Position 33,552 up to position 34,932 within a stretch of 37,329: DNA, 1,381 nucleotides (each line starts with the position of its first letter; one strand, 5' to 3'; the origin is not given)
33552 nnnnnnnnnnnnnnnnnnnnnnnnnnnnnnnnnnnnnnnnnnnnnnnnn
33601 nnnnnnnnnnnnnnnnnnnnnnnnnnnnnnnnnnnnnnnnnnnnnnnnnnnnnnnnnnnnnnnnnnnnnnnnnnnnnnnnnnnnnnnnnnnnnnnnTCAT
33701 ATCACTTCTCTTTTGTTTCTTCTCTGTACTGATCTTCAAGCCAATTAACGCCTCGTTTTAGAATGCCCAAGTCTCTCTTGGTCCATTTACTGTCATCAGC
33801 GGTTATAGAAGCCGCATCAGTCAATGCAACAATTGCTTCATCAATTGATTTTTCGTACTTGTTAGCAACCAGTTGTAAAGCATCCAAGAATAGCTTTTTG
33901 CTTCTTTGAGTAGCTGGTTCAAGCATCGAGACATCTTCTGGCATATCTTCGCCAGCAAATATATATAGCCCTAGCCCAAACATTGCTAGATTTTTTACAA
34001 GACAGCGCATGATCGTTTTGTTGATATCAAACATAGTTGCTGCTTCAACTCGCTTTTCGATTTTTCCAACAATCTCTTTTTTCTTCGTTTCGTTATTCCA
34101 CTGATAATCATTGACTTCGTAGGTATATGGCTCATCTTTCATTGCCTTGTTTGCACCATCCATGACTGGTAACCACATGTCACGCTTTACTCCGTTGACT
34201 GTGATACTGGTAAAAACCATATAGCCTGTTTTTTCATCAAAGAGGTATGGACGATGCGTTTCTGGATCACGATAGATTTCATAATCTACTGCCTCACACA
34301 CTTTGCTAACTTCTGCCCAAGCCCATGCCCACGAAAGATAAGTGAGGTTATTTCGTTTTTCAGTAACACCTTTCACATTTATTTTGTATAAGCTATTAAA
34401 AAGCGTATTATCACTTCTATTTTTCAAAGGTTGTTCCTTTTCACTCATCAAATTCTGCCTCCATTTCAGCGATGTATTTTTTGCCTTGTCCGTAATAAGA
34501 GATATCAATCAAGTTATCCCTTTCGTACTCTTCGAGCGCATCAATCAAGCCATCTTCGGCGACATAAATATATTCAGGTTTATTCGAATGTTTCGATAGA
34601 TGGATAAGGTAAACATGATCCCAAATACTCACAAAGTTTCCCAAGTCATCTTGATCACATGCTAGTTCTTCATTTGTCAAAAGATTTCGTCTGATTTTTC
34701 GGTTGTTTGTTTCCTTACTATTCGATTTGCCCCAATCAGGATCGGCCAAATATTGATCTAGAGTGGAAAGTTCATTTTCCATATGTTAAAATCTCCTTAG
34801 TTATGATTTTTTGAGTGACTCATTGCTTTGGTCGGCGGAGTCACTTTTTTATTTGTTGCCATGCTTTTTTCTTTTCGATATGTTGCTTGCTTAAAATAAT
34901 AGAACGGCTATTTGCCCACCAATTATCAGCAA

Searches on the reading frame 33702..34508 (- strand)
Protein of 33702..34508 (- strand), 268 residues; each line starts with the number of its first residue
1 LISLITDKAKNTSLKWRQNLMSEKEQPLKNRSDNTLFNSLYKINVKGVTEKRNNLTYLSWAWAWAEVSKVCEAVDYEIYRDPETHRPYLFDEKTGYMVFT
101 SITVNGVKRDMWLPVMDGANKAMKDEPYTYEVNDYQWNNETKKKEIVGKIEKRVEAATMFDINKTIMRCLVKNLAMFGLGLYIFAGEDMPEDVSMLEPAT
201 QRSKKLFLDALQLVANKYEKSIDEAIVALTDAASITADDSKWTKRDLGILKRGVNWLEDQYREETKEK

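Call 4: search_protein_families(library=pfam, proteins=[window:33702-34508:-], max_evalue=0.01)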
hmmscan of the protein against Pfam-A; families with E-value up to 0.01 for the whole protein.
window:33702-34508:- (268 aa): 1 family
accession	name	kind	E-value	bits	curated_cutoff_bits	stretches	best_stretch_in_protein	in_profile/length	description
PF06378.16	SSAP_Sak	-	1.8e-45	154.7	22.3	1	36-202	2-137/152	Sak Single Strand Annealing Protein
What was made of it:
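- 33702..34508 (-): Sak-family single-strand annealing protein gene, part of the replication/recombination module. Pfam SSAP_Sak, E 2e-45 (call 4).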

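Call 24: search_protein_families(library=phrogs, proteins=[window:33702-34508:-], max_evalue=0.001)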
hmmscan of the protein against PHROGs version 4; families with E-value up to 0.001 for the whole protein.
window:33702-34508:- (268 aa): 2 families
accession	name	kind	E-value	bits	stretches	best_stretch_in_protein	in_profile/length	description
phrog_659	-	DNA, RNA and nucleotide metabolism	3.3e-66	223.8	1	33-268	3-197/205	Sak-like ssDNA annealing protein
phrog_8492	-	DNA, RNA and nucleotide metabolism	1.1e-35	124.5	2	22-136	8-132/269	Sak-like ssDNA annealing protein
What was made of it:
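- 33702..34508 (-): PHROG 659 (call 24).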

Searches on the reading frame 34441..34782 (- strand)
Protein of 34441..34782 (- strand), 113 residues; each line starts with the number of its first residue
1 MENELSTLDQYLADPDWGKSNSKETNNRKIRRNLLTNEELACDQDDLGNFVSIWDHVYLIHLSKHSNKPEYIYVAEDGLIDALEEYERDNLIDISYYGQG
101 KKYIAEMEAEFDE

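Call 4: search_protein_families(library=pfam, proteins=[window:34441-34782:-], max_evalue=0.01)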
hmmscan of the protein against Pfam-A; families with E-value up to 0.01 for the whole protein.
window:34441-34782:- (113 aa): 0 families

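Call 24: search_protein_families(library=phrogs, proteins=[window:34441-34782:-], max_evalue=0.001)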
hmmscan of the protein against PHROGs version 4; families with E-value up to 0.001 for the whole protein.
window:34441-34782:- (113 aa): 1 family
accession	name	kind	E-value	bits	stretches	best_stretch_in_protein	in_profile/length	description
phrog_13506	-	unknown function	4.2e-71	237.6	1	1-113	1-113/113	-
